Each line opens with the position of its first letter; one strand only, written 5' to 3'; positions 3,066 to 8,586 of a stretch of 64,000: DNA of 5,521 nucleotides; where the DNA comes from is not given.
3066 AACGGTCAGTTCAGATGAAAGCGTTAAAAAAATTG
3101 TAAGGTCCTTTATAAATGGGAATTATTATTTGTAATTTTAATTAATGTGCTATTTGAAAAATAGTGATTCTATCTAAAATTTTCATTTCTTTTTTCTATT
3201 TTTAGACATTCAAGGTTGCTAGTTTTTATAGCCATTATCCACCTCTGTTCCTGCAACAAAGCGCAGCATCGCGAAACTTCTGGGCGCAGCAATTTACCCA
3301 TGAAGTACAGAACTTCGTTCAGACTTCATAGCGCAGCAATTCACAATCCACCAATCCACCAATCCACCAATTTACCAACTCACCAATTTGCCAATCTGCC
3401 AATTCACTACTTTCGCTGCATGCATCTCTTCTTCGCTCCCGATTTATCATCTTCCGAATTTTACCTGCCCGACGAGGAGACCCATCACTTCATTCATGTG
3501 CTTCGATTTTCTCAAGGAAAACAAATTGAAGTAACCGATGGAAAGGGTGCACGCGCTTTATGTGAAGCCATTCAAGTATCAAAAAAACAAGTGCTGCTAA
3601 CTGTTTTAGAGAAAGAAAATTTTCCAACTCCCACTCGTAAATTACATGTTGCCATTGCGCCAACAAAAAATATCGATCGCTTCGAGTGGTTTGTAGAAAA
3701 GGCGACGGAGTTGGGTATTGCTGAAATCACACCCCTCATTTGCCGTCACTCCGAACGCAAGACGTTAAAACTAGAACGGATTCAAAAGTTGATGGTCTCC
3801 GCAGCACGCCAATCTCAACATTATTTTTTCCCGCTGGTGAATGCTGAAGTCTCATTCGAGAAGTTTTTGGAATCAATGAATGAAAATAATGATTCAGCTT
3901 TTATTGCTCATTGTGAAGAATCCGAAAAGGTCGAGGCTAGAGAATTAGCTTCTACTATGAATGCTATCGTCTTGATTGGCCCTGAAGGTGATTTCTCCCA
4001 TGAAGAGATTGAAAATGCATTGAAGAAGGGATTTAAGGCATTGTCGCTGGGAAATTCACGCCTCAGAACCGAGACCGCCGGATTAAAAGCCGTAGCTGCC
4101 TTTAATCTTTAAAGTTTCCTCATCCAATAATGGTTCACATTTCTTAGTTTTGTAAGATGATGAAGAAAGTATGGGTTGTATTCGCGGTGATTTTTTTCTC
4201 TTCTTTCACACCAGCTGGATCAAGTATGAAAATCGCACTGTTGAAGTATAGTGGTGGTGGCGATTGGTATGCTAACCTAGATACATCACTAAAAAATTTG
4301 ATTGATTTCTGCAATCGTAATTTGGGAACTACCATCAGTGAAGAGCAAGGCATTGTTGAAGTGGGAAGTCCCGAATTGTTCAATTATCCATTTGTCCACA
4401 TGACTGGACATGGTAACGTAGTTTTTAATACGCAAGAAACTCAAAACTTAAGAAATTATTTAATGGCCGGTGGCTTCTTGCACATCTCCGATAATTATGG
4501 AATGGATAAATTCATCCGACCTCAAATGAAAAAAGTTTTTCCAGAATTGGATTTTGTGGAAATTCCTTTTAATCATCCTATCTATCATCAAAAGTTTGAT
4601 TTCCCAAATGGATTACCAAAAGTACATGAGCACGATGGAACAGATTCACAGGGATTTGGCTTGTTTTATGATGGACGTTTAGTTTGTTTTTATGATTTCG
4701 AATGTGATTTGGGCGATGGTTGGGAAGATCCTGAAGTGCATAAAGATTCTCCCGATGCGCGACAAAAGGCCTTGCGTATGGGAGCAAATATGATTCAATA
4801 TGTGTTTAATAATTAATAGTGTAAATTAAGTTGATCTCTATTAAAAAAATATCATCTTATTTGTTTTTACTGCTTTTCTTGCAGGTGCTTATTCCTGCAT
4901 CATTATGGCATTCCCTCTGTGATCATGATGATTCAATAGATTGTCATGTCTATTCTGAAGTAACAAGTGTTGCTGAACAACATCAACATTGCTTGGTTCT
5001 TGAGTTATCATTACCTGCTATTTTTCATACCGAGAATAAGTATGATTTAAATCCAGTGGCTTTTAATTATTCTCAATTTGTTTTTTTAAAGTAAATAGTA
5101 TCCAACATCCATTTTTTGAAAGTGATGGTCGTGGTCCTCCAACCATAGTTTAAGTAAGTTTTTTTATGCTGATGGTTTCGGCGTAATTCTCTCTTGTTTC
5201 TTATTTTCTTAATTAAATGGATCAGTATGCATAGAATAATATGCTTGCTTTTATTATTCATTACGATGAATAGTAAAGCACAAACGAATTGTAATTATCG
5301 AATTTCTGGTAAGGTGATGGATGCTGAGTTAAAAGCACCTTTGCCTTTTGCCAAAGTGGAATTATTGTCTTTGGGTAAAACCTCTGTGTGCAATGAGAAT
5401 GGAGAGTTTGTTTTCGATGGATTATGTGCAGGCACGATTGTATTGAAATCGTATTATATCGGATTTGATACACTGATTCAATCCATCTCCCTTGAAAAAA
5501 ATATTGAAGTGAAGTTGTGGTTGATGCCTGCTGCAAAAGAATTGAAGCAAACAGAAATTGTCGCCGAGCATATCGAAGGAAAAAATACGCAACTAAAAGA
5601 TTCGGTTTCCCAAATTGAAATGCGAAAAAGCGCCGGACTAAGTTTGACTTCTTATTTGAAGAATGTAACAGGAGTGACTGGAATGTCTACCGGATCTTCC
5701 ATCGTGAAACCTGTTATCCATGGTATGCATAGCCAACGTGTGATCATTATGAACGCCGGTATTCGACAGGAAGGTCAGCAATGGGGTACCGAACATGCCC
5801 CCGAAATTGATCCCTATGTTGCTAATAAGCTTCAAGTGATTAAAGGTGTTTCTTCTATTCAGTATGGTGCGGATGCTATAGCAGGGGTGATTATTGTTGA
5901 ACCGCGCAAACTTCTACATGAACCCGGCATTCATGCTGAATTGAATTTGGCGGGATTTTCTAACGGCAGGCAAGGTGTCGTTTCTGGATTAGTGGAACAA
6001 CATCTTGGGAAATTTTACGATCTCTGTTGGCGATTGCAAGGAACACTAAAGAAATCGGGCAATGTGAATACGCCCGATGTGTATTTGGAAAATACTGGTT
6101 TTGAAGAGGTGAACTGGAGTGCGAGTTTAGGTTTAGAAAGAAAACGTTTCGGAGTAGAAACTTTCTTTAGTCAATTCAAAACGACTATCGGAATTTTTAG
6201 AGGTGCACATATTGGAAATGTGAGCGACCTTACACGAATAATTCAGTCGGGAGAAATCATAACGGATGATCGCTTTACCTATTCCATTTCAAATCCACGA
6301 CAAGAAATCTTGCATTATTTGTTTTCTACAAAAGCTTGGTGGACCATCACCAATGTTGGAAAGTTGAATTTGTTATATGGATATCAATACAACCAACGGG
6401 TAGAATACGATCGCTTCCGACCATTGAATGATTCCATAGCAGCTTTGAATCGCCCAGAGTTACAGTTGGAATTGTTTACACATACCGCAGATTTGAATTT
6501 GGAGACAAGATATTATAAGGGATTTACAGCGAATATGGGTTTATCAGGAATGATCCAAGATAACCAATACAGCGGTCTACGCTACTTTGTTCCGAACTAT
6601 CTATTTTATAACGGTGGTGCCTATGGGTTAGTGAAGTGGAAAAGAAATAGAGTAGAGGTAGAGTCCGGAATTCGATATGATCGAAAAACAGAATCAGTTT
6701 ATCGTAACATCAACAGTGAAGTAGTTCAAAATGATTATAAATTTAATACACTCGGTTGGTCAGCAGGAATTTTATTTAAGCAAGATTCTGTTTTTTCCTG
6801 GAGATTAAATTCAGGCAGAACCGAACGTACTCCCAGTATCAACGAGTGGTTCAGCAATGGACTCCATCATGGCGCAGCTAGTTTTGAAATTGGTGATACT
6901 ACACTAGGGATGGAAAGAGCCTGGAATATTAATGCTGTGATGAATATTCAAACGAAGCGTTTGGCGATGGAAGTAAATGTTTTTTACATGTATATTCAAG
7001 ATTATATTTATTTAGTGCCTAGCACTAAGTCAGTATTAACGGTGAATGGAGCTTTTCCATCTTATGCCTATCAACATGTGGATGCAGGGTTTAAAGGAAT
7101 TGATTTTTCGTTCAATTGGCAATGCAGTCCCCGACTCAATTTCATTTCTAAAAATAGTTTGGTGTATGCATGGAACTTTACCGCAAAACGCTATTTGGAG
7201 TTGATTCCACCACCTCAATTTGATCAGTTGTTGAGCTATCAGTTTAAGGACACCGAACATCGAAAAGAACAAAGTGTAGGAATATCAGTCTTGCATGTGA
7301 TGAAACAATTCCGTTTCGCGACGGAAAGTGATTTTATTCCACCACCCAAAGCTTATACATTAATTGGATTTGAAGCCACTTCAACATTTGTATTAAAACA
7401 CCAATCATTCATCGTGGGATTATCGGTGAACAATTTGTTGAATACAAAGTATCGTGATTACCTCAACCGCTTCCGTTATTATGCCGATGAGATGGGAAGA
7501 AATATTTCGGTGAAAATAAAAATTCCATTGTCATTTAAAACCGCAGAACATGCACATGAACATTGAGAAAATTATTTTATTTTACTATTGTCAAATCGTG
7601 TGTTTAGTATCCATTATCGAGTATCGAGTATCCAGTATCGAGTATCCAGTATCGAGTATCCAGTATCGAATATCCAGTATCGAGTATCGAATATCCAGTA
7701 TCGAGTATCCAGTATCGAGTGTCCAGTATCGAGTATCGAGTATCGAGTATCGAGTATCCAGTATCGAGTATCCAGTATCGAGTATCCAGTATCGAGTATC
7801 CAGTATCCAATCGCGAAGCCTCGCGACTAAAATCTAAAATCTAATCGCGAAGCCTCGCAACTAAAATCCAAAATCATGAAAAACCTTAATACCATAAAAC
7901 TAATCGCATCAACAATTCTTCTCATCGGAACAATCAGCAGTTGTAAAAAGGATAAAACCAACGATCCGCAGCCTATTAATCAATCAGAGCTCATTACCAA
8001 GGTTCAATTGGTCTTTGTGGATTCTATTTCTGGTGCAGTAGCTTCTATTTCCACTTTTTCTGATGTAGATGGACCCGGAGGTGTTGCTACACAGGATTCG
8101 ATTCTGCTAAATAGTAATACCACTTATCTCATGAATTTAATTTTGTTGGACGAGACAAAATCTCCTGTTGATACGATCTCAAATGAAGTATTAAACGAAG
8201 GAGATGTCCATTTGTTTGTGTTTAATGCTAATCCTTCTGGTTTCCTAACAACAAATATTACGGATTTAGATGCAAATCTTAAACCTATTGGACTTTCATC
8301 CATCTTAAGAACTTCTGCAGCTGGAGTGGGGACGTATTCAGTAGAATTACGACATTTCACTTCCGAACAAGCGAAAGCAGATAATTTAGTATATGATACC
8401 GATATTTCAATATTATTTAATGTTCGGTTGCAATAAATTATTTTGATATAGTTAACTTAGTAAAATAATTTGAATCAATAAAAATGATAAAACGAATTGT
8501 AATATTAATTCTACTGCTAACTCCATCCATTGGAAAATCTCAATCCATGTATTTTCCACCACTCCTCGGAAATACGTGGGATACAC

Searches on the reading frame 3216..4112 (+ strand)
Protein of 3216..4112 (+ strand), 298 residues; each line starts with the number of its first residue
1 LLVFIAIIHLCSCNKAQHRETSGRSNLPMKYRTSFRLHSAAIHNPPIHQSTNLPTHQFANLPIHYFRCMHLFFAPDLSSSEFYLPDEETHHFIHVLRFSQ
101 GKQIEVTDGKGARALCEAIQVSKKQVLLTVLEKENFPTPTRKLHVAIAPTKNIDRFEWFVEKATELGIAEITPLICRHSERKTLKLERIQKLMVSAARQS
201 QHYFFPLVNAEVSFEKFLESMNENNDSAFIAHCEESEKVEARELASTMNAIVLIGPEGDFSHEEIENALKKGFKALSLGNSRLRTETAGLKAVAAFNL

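Call 7: search_protein_families(library=pfam, proteins=[window:3216-4112:+])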
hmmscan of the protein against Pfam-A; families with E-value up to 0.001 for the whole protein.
window:3216-4112:+ (298 aa): 2 families
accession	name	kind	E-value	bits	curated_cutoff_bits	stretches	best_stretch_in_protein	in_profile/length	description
PF04452.19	Methyltrans_RNA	-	9.4e-42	142.8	23.9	1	140-296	5-164/165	RNA methyltransferase domain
PF20260.4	PUA_4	-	1.6e-10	41.3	23.9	1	84-131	1-48/48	RNA methyltransferase PUA domain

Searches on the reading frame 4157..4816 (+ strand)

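Call 7: search_protein_families(library=pfam, proteins=[window:4157-4816:+])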
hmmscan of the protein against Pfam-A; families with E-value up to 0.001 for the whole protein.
window:4157-4816:+ (219 aa): 1 family
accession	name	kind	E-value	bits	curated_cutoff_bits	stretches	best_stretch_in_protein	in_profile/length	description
PF13709.12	DUF4159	-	2.4e-70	236.6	25.9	1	25-217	1-202/202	Domain of unknown function (DUF4159)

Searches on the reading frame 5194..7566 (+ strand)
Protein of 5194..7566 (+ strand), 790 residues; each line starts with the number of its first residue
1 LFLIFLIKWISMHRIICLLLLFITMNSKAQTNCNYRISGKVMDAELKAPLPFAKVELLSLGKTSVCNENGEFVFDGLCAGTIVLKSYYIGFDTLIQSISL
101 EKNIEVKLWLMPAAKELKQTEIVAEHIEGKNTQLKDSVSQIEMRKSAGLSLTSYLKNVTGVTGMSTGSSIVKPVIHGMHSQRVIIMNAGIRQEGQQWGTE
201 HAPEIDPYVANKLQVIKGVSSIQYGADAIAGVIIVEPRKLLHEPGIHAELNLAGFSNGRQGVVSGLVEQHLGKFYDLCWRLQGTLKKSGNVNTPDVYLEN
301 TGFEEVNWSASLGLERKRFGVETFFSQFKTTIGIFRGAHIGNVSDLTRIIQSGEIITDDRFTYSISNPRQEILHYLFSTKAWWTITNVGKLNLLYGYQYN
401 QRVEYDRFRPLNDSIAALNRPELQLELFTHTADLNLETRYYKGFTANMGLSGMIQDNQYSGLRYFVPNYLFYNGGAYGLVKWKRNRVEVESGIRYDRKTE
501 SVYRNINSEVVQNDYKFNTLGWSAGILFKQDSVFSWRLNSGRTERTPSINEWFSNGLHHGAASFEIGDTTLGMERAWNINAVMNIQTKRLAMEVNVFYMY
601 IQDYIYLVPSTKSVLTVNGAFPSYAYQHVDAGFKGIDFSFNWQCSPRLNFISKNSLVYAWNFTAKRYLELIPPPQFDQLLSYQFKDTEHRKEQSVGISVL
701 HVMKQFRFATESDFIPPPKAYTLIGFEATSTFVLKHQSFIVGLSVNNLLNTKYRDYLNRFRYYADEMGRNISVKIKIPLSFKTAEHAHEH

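Call 7: search_protein_families(library=pfam, proteins=[window:5194-7566:+])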
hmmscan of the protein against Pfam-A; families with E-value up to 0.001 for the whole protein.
window:5194-7566:+ (790 aa): 4 families
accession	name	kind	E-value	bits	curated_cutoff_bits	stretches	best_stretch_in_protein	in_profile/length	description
PF00593.30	TonB_dep_Rec_b-barrel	-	1.8e-20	74.7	27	1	374-748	68-436/436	TonB dependent receptor-like, beta-barrel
PF07715.20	Plug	-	4.7e-12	46.8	23.9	1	135-232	9-107/107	TonB-dependent Receptor Plug Domain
PF13715.12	CarbopepD_reg_2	-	5.7e-12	45.9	32.2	1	37-119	1-85/88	CarboxypepD_reg-like domain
PF13620.12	CarboxypepD_reg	-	3.6e-07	30.9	32.3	1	37-102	2-71/82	Carboxypeptidase regulatory-like domain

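Call 25: find_homologous_proteins(query=window:5194-7566:+)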
Query window:5194-7566:+ (790 aa): 2080 proteins with E <= 0.001 among 8000 candidates; the best 120 are listed.
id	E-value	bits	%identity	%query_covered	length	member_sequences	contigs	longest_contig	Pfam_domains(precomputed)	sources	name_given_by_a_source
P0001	0.0e+0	1661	92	98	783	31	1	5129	PF13715.13,PF07715.21,PF13620.13,PF00593.31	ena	-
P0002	0.0e+0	1541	83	99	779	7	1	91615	PF13715.13,PF07715.21,PF13620.13,PF00593.31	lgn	-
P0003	0.0e+0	1540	84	99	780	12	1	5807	PF13715.13,PF07715.21,PF13620.13,PF00593.31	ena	-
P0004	0.0e+0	1496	81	99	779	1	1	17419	PF13715.13,PF07715.21,PF13620.13,PF00593.31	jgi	jgi:iron complex outermembrane recepter protein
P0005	0.0e+0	1146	62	96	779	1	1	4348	PF13715.13,PF07715.21,PF13620.13,PF00593.31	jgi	-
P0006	0.0e+0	1117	61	97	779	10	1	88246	PF13715.13,PF07715.21,PF13620.13,PF00593.31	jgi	jgi:iron complex outermembrane receptor protein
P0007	0.0e+0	1104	59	99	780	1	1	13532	PF13715.13,PF07715.21,PF13620.13,PF00593.31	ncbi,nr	ncbi:MAG: TonB-dependent receptor [Bacteroidia bacterium]|nr:TonB-dependent receptor [Bacteroidia ba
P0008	0.0e+0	1091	59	99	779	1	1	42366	PF13715.13,PF07715.21,PF13620.13,PF00593.31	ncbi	-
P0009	0.0e+0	1022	56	97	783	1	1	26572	PF13715.13,PF07715.21,PF13620.13,PF00593.31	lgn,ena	-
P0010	0.0e+0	1022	57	98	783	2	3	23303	PF13715.13,PF07715.21,PF13620.13,PF00593.31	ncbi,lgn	-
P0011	0.0e+0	1017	57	97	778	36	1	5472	PF13715.13,PF07715.21,PF13620.13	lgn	-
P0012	1.8e-297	1007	54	98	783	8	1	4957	PF13715.13,PF07715.21,PF13620.13,PF00593.31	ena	-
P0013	2.0e-291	987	53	98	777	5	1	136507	PF13715.13,PF07715.21,PF13620.13,PF00593.31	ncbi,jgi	jgi:iron complex outermembrane receptor protein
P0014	8.2e-291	985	54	98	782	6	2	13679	PF13715.13,PF07715.21,PF13620.13,PF00593.31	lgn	-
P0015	2.0e-290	984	54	98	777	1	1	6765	PF13715.13,PF07715.21,PF13620.13,PF00593.31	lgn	-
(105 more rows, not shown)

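Call 26: find_encoding_contigs(protein=P0001, flank=5000, max_places=4)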
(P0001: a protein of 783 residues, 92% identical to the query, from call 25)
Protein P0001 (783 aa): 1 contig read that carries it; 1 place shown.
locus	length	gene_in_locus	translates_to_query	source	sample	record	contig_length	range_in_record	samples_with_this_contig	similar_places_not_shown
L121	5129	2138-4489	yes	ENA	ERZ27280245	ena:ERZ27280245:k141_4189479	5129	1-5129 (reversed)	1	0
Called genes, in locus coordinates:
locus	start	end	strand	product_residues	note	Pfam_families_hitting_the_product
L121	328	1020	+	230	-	PF20260:PUA_4, PF04452:Methyltrans_RNA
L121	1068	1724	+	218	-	PF13709:DUF4159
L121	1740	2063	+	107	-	-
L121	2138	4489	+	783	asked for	PF13620:CarboxypepD_reg (weak), PF13715:CarbopepD_reg_2, PF07715:Plug, PF00593:TonB_dep_Rec_b-barrel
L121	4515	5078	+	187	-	-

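Call 27: find_encoding_contigs(protein=P0002, flank=10000, max_places=4)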
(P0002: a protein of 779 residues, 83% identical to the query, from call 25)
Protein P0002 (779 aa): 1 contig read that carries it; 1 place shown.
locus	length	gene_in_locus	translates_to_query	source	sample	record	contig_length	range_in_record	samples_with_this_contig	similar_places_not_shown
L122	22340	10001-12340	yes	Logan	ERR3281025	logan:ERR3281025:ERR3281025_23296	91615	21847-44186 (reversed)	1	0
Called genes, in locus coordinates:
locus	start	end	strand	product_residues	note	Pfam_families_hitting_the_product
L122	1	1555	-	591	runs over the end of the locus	PF04024:PspC, PF22571:LiaI-LiaF-TM_PspC, PF22744:Toast-rack_PspC-Cterm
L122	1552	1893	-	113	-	PF03551:PadR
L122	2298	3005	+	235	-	PF01596:Methyltransf_3 (faint), PF05175:MTS, PF06325:PrmA (weak), PF13847:Methyltransf_31 (weak), PF08242:Methyltransf_12 (weak), PF13649:Methyltransf_25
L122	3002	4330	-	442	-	PF03435:Sacchrp_dh_NADP, PF16653:Sacchrp_dh_C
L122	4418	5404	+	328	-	PF14771:DUF4476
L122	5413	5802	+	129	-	PF04241:DUF423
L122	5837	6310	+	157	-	-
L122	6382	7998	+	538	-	PF01293:PEPCK_ATP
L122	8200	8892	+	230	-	PF20260:PUA_4, PF04452:Methyltrans_RNA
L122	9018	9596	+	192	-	PF13709:DUF4159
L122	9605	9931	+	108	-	-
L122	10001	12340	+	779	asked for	PF13620:CarboxypepD_reg (weak), PF13715:CarbopepD_reg_2, PF07715:Plug, PF00593:TonB_dep_Rec_b-barrel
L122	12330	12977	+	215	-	-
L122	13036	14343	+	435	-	PF00144:Beta-lactamase, PF18962:Por_Secre_tail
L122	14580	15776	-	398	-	PF00266:Aminotran_5, PF00155:Aminotran_1_2 (weak)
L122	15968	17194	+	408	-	PF22020:RlmL_1st, PF02926:THUMP, PF01170:UPF0020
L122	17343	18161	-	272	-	PF02591:Zn_ribbon_9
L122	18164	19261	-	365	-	PF01784:DUF34_NIF3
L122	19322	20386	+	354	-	PF02606:LpxK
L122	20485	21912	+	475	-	PF18962:Por_Secre_tail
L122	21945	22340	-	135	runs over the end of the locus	PF00293:NUDIX, PF14815:NUDIX_4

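Call 28: find_encoding_contigs(protein=P0003, flank=5000, max_places=4)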
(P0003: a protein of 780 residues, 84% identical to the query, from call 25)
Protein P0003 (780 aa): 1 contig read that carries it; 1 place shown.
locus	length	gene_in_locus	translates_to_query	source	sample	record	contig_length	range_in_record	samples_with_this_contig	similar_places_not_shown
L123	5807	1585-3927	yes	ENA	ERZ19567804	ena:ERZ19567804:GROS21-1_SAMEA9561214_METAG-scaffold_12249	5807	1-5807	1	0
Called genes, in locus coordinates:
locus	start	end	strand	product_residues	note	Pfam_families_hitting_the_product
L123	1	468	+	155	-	?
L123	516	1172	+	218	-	PF13709:DUF4159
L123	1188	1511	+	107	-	-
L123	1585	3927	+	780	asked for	PF13620:CarboxypepD_reg (weak), PF13715:CarbopepD_reg_2, PF07715:Plug, PF00593:TonB_dep_Rec_b-barrel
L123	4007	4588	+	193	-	-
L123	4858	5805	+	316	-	?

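Call 29: find_encoding_contigs(protein=P0004, flank=10000, max_places=4)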
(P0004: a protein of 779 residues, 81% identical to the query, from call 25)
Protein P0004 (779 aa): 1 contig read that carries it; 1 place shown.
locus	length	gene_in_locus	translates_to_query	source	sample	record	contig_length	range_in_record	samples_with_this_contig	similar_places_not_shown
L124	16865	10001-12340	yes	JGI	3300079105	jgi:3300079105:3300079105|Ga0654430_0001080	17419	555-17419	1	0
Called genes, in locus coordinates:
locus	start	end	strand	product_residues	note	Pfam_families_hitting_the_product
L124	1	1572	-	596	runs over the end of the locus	PF04024:PspC, PF22571:LiaI-LiaF-TM_PspC, PF22744:Toast-rack_PspC-Cterm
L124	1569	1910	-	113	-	PF03551:PadR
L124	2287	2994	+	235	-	PF01596:Methyltransf_3 (weak), PF05175:MTS, PF06325:PrmA (weak), PF13847:Methyltransf_31 (faint), PF08242:Methyltransf_12 (faint), PF13649:Methyltransf_25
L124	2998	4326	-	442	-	PF03435:Sacchrp_dh_NADP, PF16653:Sacchrp_dh_C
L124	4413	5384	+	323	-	PF14771:DUF4476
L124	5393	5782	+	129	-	PF04241:DUF423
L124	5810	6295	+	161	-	-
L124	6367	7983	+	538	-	PF01293:PEPCK_ATP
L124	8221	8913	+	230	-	PF20260:PUA_4, PF04452:Methyltrans_RNA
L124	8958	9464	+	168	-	PF13709:DUF4159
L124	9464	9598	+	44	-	PF13709:DUF4159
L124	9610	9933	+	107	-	-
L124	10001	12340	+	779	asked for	PF13620:CarboxypepD_reg (weak), PF13715:CarbopepD_reg_2, PF07715:Plug, PF00593:TonB_dep_Rec_b-barrel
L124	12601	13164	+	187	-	-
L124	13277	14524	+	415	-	PF00144:Beta-lactamase, PF18962:Por_Secre_tail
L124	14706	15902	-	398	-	PF00155:Aminotran_1_2 (weak), PF00266:Aminotran_5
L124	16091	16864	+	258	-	?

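Call 64: search_protein_families(library=ncbifam, proteins=[window:5194-7566:+], max_evalue=0.01)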
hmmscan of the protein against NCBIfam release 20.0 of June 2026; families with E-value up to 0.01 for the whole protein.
window:5194-7566:+ (790 aa): 10 families
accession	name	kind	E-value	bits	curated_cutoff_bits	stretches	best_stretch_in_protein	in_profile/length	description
TIGR01785.1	TonB-hemin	subfamily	1e-32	113.4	316.85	1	138-777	25-675/677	TonB-dependent heme/hemoglobin receptor family protein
NF038289.1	Zn_piracy_ZnuD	exception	2.3e-24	86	950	2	477-773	404-679/685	zinc piracy TonB-dependent receptor ZnuD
TIGR01786.1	TonB-hemlactrns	subfamily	1.3e-22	80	323.75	2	448-777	383-717/719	TonB-dependent hemoglobin/transferrin/lactoferrin family receptor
TIGR01778.1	TonB-copper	equivalog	1.3e-17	63.8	472.45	2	463-760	311-609/637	TonB-dependent copper receptor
NF010010.0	PRK13483.1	equivalog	0.0001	20.5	927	1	142-241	61-166/660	ligand-gated channel protein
NF010038.0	PRK13513.1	equivalog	0.00011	20.9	942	1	138-241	59-168/659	ligand-gated channel protein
NF010012.0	PRK13486.1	equivalog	0.00051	18.5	924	1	136-239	44-159/696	TonB-dependent receptor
TIGR01779.1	TonB-B12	equivalog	0.0026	16.3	599.7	1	140-235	56-151/614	TonB-dependent vitamin B12 receptor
TIGR01776.1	TonB-tbp-lbp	subfamily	0.0045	14.9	468.8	1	487-605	614-730/946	lactoferrin/transferrin family TonB-dependent receptor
NF010011.0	PRK13484.1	equivalog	0.0053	15.1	1197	1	136-235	49-156/682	IreA family TonB-dependent siderophore receptor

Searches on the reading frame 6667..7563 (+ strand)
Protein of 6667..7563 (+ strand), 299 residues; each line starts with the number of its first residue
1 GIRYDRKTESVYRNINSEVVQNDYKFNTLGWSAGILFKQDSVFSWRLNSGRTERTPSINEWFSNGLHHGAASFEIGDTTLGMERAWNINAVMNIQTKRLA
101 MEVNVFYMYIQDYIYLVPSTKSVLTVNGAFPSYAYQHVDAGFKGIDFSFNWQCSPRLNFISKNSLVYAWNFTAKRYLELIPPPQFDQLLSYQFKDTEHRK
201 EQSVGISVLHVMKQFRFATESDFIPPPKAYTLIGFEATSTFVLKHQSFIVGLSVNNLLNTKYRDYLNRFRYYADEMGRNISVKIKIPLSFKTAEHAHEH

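Call 69: find_related_loci(query=window:6667-7563:+, collection=metagenome_contigs, flank=3000)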
Query window:6667-7563:+ (299 aa) in metagenome_contigs; peptide patterns used: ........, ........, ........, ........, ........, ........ (x = any residue, [..] = any of these).
57 stretches matched a pattern; 40 encode a relative of the query (tblastn E <= 1e-3); 40 distinct loci.
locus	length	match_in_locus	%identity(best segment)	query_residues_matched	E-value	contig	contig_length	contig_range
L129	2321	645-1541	84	1-299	0e+0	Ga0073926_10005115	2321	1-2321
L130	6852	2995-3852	41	1-285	1e-67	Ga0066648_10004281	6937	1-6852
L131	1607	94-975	39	1-288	3e-70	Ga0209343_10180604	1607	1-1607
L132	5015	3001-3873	36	1-290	9e-66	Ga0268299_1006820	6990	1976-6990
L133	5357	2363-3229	39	1-286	1e-65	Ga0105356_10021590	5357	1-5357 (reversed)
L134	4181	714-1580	38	1-289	8e-64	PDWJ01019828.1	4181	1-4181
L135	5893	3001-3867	38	1-286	1e-63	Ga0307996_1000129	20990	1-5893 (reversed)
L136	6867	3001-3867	38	1-286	1e-63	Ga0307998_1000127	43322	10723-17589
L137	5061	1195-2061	40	1-286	3e-63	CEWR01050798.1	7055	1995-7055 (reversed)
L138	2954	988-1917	36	1-296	3e-63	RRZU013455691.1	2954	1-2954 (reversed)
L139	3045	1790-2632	38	1-284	2e-63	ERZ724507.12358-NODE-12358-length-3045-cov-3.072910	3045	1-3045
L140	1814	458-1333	36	1-292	7e-65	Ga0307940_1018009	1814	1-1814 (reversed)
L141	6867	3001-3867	38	1-286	3e-62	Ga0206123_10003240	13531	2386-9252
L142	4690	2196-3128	36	1-297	3e-61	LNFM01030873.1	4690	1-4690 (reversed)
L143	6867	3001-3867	39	1-286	2e-60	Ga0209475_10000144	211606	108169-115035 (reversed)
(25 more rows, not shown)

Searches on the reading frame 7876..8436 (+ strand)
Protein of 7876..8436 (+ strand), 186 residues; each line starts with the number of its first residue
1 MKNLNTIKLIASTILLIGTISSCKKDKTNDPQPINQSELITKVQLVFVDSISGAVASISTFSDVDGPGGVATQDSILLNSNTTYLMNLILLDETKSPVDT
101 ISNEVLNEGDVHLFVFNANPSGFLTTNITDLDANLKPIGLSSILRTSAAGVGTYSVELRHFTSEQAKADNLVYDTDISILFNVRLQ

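Call 7: search_protein_families(library=pfam, proteins=[window:7876-8436:+])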
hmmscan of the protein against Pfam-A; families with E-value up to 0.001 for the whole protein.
window:7876-8436:+ (186 aa): 0 families

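Call 11: find_encoding_contigs(protein=window:7876-8436:+, flank=6000, max_places=10)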
Protein window:7876-8436:+ (186 aa): no gene with exactly this product is on record in the collection.

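Call 64: search_protein_families(library=ncbifam, proteins=[window:7876-8436:+], max_evalue=0.01)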
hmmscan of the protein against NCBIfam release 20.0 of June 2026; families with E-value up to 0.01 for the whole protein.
window:7876-8436:+ (186 aa): 0 families
